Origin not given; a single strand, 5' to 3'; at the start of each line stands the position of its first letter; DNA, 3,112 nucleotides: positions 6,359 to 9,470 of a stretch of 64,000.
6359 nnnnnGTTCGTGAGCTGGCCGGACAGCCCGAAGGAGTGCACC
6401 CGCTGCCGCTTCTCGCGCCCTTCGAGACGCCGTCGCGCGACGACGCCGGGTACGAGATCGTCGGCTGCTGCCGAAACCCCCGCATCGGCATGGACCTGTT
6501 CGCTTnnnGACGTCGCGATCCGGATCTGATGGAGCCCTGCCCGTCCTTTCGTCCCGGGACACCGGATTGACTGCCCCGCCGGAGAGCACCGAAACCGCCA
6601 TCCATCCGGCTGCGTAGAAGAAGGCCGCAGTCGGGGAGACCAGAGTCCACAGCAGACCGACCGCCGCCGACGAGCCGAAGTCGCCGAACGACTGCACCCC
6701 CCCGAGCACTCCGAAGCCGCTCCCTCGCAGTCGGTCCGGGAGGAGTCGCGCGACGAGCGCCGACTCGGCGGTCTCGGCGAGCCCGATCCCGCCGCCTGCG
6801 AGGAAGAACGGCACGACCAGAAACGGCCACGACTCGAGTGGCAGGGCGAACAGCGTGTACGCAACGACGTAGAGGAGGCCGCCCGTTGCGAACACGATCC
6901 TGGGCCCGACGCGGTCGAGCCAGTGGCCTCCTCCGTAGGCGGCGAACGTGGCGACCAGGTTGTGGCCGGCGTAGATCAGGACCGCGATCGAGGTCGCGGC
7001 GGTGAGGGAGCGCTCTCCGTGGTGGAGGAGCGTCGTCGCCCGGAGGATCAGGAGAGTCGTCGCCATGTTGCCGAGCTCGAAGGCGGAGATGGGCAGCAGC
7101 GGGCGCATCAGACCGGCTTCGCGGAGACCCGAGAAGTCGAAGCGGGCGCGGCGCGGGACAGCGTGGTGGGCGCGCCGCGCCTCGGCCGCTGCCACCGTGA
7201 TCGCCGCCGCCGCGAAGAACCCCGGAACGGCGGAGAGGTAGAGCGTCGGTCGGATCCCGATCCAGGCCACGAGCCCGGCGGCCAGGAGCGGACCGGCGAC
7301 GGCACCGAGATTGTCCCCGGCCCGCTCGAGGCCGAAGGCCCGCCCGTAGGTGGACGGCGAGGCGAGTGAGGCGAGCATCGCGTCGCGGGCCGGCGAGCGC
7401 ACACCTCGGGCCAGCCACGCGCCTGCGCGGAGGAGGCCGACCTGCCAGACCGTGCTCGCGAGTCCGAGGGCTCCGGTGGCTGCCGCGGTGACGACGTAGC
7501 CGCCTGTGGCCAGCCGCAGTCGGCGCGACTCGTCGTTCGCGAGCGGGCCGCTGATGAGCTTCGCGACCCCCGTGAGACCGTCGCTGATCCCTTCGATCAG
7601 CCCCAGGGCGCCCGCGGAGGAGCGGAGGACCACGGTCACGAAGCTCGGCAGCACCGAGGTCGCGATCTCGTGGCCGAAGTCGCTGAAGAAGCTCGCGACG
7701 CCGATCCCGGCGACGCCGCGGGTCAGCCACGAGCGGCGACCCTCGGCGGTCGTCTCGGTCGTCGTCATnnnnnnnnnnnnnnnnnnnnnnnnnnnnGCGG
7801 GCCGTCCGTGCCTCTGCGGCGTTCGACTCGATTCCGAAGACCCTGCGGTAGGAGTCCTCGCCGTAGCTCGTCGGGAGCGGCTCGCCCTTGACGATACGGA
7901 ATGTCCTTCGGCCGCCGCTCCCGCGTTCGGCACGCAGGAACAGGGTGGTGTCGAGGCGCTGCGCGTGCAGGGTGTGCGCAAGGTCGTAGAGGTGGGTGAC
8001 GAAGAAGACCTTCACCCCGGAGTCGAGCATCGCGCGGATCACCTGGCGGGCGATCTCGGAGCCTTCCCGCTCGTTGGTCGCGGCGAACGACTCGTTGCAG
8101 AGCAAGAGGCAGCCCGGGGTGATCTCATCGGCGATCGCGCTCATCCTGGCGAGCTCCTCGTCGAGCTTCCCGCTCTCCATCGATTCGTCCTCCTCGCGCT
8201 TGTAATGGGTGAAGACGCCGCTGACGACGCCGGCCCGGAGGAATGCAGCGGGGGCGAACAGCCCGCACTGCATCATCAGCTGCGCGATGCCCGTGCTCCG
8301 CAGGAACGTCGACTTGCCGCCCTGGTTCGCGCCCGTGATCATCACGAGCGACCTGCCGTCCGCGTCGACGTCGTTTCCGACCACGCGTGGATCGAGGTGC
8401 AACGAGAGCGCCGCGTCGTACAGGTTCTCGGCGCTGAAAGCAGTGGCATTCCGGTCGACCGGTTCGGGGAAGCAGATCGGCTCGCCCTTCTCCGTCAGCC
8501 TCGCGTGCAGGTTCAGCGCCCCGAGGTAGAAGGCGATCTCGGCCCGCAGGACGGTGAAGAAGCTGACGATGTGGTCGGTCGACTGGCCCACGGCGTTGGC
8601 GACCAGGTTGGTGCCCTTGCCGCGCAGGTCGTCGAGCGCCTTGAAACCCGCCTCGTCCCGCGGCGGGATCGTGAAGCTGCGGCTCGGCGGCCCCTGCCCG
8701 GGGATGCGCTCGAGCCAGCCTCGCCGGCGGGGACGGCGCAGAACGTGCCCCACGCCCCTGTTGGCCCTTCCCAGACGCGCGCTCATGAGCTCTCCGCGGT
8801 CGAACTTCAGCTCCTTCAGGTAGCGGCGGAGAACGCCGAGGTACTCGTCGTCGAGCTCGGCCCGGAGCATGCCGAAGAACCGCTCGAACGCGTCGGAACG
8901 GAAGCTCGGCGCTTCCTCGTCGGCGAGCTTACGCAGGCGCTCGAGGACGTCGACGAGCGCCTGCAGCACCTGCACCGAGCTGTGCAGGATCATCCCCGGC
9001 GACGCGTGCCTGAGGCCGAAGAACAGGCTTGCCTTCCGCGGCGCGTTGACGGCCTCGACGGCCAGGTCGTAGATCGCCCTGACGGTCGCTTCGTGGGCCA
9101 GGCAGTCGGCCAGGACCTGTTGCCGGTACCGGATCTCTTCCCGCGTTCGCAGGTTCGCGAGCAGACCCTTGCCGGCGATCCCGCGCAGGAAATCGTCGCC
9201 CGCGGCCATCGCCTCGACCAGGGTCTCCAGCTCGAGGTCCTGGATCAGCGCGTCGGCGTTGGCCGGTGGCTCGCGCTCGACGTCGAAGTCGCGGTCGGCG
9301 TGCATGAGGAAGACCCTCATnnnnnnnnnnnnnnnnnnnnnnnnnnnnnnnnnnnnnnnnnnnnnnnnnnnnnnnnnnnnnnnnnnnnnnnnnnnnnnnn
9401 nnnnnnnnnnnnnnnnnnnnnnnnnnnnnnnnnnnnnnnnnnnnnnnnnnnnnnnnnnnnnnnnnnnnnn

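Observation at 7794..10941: Tandem MutS-domain-V paralogs with Asn-Glu Walker B under a fluoride riboswitch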

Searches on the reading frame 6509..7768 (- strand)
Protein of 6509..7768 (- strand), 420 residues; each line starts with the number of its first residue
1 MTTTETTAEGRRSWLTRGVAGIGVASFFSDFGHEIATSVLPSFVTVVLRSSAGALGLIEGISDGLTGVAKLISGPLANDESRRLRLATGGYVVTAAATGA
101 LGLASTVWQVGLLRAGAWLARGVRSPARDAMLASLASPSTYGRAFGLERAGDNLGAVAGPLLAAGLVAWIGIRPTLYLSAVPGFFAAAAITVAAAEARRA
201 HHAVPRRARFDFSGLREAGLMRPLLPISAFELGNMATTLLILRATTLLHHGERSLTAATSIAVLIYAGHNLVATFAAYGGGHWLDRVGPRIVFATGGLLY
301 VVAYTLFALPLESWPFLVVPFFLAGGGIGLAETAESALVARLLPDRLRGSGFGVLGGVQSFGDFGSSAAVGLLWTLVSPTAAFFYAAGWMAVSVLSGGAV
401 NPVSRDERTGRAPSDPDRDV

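Call 4: search_protein_families(library=pfam, proteins=[window:6509-7768:-], max_evalue=0.01)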
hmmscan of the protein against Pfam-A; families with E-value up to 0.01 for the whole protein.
window:6509-7768:- (420 aa): 2 families
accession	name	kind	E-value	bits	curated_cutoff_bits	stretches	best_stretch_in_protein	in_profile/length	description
PF07690.21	MFS_1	-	2.2e-29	102.9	33.4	2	24-262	3-247/347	Major Facilitator Superfamily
PF00083.30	Sugar_tr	-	0.0056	16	22.3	1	257-354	43-142/452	Sugar (and other) transporter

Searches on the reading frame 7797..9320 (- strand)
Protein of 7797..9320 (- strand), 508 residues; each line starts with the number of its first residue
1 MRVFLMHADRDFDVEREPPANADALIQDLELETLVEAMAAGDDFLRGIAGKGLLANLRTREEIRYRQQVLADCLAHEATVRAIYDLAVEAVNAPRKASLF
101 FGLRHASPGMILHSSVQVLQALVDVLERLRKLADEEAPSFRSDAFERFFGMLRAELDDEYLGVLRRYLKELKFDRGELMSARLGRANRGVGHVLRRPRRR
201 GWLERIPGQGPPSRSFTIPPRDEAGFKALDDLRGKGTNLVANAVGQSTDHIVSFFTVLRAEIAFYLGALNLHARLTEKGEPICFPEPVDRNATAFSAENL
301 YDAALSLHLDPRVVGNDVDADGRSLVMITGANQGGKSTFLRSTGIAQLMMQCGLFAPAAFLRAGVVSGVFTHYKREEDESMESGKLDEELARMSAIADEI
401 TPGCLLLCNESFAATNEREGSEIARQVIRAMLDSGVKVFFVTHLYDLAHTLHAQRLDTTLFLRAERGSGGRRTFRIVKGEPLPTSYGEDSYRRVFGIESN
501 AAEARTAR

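Call 4: search_protein_families(library=pfam, proteins=[window:7797-9320:-], max_evalue=0.01)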
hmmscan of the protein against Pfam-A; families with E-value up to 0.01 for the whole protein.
window:7797-9320:- (508 aa): 1 family
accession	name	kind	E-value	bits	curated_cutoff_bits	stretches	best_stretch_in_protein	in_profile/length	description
PF00488.27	MutS_V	-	1.5e-18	67.9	30.2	1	327-486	2-162/188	MutS domain V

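Call 5: search_protein_families(library=ncbifam, proteins=[window:7797-9320:-], max_evalue=0.01)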
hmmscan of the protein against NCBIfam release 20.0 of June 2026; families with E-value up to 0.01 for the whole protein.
window:7797-9320:- (508 aa): 4 families
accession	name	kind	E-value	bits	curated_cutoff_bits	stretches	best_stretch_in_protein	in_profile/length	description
TIGR01069.2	mutS2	equivalog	4.9e-17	61.6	400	1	301-451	304-456/790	endonuclease MutS2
NF003810.1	PRK05399.1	equivalog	1.4e-16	60.4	480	1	313-450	590-731/793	DNA mismatch repair protein MutS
NF052383.1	ATPase_KamC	equivalog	3.1e-16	59.3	300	1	324-448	308-432/508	lysine 5,6-aminomutase reactivase ATPase KamC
TIGR01070.1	mutS1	equivalog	4.8e-15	55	641.7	1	312-465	580-735/840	DNA mismatch repair protein MutS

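Call 81: search_protein_families(library=pfam, proteins=[window:7797-9320:-], max_evalue=10)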
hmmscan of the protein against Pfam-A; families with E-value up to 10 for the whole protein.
window:7797-9320:- (508 aa): 1 family
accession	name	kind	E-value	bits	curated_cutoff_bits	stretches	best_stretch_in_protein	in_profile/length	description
PF00488.27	MutS_V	-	1.5e-18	67.9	30.2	1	327-486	2-162/188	MutS domain V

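Call 82: search_solved_structures(query=A5, max_evalue=0.001, show_alignments=1)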
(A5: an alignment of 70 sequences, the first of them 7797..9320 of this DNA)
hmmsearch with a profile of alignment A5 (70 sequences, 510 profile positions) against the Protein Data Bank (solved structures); distinct sequences matched with E-value up to 0.001: 37.
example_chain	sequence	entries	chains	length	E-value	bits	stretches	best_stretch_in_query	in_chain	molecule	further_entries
1ewr_A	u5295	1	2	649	1.7e-21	79.7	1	310-489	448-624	DNA MISMATCH REPAIR PROTEIN MUTS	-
1ewq_A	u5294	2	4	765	2.3e-21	79.2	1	310-489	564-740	DNA MISMATCH REPAIR PROTEIN MUTS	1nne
1fw6_A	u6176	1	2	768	2.3e-21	79.2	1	310-489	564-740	DNA MISMATCH REPAIR PROTEIN MUTS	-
7vuf_B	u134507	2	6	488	2.9e-21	78.9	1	313-446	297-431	Endonuclease MutS2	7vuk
7qv3_v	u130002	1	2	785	2.7e-19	72.4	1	300-448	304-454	Endonuclease MutS2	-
8qpp_W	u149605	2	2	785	2.7e-19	72.4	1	300-448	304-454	Endonuclease MutS2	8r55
8r7e_B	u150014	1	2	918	2.8e-17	65.7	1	280-444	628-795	DNA mismatch repair protein Msh3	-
3thw_B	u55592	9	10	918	3.8e-17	65.3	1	280-444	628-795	DNA mismatch repair protein Msh3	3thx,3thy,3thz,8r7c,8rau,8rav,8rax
8rz7_B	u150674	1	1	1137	4e-17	65.2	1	280-444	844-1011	DNA mismatch repair protein Msh3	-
8r7v_B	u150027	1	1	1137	5.4e-17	64.8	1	280-444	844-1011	DNA mismatch repair protein Msh3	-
8olx_B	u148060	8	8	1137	5.4e-17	64.8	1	280-444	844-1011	DNA mismatch repair protein Msh3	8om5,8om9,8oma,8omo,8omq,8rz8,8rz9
5x9w_A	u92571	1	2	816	7.4e-17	64.3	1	313-465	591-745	DNA mismatch repair protein MutS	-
5yk4_A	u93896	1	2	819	7.4e-17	64.3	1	313-465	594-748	DNA mismatch repair protein MutS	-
2o8b_B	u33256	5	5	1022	1.5e-16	63.3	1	323-453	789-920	DNA mismatch repair protein MSH6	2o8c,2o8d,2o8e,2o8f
8rb1_B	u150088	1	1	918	2.1e-16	62.8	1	280-444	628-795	DNA mismatch repair protein Msh3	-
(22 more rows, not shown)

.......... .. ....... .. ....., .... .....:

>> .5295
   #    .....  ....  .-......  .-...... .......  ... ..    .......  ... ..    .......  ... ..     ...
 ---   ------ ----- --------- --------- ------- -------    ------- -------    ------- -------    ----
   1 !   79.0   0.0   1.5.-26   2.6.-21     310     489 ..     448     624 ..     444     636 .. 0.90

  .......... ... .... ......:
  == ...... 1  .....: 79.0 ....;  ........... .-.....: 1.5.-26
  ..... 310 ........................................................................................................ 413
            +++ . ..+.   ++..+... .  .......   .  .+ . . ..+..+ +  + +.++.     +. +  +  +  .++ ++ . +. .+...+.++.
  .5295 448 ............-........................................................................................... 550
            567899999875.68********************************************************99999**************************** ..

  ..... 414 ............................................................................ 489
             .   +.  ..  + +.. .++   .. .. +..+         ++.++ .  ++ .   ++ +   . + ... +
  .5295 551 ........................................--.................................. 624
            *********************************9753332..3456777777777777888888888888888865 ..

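Call 89: search_protein_families(library=padloc, proteins=[window:7797-9320:-], max_evalue=0.01)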
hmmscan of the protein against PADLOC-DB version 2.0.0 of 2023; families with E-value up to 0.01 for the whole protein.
window:7797-9320:- (508 aa): 1 family
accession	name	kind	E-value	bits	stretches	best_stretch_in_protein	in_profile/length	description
PDLC04140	mad8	-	0.0062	14.1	0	315-342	19-46/314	mads_8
